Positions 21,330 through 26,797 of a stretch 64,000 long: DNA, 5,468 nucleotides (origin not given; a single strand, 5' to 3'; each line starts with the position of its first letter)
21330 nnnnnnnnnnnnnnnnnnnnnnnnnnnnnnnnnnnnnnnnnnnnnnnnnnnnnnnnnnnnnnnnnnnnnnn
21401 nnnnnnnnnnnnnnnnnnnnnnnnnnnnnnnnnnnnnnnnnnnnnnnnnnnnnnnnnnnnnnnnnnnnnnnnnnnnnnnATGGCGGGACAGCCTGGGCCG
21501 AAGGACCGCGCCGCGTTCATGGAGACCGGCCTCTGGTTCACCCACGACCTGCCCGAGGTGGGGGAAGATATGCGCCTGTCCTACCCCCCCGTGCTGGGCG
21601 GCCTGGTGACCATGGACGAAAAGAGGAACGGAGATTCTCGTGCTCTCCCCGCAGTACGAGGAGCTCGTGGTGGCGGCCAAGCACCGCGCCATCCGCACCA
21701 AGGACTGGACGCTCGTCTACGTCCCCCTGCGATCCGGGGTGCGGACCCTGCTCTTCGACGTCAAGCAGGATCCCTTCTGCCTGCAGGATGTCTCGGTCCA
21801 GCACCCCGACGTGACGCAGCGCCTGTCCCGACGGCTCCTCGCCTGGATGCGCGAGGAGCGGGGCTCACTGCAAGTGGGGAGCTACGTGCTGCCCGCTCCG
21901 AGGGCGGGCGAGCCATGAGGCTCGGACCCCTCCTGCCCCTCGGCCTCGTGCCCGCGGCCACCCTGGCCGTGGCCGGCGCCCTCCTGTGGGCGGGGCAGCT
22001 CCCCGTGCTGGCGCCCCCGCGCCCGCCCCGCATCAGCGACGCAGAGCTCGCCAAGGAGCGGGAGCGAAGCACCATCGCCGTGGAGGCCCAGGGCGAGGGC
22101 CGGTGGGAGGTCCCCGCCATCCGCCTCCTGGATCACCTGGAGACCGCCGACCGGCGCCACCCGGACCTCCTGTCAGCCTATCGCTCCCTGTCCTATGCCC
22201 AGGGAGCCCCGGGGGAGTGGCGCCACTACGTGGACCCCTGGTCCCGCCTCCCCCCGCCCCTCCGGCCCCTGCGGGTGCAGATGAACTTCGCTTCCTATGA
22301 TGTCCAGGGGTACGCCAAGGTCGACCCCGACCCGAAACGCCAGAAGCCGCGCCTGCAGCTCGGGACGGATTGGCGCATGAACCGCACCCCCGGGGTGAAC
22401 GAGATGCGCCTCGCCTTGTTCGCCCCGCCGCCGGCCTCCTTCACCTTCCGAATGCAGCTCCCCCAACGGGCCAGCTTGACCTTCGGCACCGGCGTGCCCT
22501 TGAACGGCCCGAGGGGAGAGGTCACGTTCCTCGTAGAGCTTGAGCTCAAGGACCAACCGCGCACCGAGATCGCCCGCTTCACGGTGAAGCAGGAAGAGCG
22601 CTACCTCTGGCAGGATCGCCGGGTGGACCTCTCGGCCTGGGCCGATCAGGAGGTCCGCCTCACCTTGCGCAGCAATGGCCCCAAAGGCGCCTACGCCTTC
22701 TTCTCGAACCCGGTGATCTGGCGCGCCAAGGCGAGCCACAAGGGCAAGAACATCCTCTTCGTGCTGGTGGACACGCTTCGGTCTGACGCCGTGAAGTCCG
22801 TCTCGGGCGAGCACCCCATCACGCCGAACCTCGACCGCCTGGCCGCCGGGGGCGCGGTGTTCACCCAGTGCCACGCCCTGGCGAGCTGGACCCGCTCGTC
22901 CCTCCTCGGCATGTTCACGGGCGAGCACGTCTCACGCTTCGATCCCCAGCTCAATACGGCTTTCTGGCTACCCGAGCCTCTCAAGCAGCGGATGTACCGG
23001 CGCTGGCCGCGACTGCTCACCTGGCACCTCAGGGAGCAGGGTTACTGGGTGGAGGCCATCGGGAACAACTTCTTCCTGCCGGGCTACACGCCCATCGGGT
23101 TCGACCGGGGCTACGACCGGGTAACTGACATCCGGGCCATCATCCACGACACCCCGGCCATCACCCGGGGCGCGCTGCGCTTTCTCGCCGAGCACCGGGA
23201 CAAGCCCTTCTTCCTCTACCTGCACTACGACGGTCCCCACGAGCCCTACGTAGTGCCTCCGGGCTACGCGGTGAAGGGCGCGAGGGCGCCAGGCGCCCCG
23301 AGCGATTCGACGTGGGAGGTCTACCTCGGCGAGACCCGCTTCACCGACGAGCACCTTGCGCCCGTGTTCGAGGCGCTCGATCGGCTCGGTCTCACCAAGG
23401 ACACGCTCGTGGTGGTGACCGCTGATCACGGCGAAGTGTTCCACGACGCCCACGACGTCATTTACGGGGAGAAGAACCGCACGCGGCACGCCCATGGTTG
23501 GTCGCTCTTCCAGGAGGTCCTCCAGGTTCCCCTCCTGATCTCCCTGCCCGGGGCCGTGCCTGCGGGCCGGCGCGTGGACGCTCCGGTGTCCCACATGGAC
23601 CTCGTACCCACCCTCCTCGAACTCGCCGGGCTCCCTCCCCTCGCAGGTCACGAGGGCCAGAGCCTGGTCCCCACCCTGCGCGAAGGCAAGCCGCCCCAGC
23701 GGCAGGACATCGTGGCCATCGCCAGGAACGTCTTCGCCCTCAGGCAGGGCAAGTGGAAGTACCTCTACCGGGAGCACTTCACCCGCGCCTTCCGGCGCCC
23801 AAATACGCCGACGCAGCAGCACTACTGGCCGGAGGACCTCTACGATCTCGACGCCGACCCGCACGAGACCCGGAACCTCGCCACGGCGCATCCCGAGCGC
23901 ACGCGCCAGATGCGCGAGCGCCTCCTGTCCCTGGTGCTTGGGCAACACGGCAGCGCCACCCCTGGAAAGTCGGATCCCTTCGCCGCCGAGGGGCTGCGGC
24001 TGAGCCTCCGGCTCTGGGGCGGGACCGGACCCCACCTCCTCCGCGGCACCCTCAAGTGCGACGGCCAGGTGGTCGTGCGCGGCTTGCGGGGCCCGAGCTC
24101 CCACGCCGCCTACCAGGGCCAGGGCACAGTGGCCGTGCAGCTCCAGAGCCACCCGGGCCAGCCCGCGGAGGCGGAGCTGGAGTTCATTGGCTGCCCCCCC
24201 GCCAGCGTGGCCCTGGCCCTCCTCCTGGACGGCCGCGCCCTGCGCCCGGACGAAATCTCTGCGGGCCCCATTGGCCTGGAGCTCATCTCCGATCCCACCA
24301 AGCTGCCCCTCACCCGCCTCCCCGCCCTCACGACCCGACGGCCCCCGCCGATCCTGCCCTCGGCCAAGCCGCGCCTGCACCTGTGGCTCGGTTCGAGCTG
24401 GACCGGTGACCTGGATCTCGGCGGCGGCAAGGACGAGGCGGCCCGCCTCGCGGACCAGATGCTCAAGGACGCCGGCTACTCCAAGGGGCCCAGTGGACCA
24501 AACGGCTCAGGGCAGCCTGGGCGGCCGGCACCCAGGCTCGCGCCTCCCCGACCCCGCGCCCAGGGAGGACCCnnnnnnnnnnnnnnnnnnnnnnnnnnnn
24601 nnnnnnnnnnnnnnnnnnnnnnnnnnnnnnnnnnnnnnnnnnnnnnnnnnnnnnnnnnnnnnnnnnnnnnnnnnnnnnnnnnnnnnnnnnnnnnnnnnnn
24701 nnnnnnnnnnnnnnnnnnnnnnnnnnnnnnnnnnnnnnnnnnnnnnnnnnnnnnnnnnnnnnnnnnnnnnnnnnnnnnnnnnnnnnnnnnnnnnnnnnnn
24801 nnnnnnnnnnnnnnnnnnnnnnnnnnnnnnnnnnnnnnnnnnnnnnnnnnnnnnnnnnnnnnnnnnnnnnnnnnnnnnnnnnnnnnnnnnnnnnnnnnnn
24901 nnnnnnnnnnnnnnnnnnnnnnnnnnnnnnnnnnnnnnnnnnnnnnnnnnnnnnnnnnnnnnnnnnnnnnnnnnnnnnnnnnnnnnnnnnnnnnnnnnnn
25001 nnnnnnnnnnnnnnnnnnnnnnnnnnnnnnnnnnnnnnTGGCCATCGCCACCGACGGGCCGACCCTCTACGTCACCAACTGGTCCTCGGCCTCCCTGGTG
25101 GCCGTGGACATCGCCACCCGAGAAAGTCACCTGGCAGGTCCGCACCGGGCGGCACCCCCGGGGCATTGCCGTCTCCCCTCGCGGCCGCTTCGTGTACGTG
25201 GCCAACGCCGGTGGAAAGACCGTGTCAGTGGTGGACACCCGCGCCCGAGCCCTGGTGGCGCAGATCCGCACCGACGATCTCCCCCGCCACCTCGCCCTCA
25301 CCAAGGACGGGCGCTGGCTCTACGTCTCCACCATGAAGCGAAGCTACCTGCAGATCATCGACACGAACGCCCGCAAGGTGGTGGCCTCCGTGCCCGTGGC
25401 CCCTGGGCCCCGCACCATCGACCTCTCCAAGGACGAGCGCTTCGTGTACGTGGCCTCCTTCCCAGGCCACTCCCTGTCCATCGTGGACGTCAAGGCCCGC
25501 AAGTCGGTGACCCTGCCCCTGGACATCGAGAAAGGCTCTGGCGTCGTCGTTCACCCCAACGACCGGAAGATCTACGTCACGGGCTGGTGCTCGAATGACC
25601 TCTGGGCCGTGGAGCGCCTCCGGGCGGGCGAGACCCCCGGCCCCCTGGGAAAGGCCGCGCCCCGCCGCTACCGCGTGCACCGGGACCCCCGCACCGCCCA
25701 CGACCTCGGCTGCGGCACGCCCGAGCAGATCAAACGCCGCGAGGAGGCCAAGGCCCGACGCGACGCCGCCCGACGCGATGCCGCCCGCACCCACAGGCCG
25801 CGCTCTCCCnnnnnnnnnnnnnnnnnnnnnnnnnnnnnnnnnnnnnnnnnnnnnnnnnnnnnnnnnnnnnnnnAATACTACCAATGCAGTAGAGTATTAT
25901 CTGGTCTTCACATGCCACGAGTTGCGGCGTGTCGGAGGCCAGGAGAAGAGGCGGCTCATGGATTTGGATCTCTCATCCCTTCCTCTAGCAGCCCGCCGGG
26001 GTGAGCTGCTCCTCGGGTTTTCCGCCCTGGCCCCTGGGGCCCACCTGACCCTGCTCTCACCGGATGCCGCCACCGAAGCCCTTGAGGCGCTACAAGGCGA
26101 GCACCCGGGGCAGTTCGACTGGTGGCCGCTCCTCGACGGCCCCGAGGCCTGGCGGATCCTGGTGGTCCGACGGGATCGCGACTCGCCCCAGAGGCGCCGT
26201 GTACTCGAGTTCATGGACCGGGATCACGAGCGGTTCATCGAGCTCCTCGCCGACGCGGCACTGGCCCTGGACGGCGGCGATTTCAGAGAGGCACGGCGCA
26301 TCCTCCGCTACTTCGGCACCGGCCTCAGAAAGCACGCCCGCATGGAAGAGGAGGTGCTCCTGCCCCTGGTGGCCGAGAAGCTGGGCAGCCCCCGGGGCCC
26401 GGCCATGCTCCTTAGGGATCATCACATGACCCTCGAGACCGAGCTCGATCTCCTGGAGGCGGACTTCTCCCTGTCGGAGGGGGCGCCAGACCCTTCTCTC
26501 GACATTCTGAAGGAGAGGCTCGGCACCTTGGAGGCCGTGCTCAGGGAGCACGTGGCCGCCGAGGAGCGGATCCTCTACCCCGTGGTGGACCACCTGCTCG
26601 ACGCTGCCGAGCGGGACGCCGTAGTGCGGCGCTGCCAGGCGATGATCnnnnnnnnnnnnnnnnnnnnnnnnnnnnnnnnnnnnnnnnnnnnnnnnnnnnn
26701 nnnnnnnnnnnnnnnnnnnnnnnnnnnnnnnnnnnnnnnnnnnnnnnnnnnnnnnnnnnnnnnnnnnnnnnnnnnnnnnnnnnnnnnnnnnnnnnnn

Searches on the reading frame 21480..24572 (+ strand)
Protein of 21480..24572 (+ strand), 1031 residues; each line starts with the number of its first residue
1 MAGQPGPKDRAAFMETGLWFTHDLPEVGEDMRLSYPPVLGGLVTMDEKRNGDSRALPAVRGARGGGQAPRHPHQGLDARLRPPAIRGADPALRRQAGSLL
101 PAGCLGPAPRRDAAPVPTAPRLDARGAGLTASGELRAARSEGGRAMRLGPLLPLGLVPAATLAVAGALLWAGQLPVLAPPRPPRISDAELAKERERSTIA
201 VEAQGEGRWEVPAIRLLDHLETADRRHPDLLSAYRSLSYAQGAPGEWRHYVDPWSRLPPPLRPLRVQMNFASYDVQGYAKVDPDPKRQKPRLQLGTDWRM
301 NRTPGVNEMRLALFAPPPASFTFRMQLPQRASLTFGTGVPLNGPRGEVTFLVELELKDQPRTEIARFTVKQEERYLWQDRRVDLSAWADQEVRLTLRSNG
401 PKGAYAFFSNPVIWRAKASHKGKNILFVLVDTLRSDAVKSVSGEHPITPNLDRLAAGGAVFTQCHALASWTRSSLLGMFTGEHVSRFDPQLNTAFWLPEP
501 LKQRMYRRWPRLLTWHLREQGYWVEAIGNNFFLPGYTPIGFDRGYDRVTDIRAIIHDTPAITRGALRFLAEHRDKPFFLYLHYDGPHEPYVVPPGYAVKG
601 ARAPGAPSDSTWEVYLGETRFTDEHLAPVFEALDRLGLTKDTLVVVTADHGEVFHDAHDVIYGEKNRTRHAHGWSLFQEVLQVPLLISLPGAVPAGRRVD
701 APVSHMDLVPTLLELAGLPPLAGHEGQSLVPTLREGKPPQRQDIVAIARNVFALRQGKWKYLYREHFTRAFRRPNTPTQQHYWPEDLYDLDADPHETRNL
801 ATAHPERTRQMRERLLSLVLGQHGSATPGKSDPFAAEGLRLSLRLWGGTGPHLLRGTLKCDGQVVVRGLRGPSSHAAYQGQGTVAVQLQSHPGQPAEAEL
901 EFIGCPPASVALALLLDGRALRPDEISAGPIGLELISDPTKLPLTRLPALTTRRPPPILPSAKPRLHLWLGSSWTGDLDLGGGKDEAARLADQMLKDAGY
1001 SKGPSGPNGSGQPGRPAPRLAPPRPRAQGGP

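Call 38: search_protein_families(library=pfam, proteins=[window:21480-24572:+], max_evalue=0.01)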
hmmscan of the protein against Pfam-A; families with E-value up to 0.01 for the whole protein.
window:21480-24572:+ (1031 aa): 4 families
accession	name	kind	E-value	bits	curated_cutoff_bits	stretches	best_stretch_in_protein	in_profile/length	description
PF00884.28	Sulfatase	-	3.8e-41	141.8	25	1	423-717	1-300/301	Sulfatase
PF16347.10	SGSH_C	-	1.2e-10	42.2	29.3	1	676-815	11-148/154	N-sulphoglucosamine sulphohydrolase, C-terminal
PF01663.27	Phosphodiest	-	4.5e-05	23.7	23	1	617-662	186-231/342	Type I phosphodiesterase / nucleotide pyrophosphatase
PF14707.11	Sulfatase_C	-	6.1e-05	24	30.9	1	750-821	13-91/127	C-terminal region of aryl-sulfatase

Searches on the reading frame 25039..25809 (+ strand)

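Call 94: search_protein_families(library=pfam, proteins=[window:25039-25809:+], max_evalue=0.001)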
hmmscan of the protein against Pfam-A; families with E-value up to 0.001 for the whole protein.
window:25039-25809:+ (257 aa): 6 families
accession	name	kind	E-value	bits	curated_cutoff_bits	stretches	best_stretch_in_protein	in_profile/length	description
PF10282.15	Lactonase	-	1.3e-10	41.4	21.7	1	39-110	245-321/344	Lactonase, 7-bladed beta-propeller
PF02239.22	Cytochrom_D1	-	1.6e-08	33.9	25.5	1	88-152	44-107/368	Cytochrome D1 heme domain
PF21783.3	YNCE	-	1.9e-08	34.4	27.1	1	30-158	190-320/339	YNCE-like beta-propeller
PF01731.26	Arylesterase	-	8.1e-08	32.8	21.3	0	27-61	43-77/86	Arylesterase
PF25174.1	Beta-prop_THOC3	-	1.7e-06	27.7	305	1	43-176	52-184/272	THOC3 beta-propeller domain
PF23414.1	Beta-prop_EML_2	-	0.00012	22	90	1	23-144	25-147/266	Echinoderm microtubule-associated protein second beta-propeller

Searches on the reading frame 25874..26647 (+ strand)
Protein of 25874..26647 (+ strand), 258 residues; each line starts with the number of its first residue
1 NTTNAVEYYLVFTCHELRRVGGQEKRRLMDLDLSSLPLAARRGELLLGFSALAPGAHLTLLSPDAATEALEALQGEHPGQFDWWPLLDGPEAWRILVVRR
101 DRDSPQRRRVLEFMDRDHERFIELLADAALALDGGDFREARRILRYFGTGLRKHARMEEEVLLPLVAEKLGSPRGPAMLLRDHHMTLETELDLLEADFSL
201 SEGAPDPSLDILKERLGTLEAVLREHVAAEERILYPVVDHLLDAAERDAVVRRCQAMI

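Call 94: search_protein_families(library=pfam, proteins=[window:25874-26647:+], max_evalue=0.001)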
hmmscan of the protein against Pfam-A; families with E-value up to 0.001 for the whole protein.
window:25874-26647:+ (258 aa): 2 families
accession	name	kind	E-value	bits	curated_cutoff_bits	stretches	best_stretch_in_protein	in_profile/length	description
PF01814.28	Hemerythrin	-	1.1e-19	71.5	25.3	2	111-237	3-126/127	Hemerythrin HHE cation binding domain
PF10006.14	DUF2249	-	3e-06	27.4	29.5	1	31-98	2-69/70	Uncharacterized conserved protein (DUF2249)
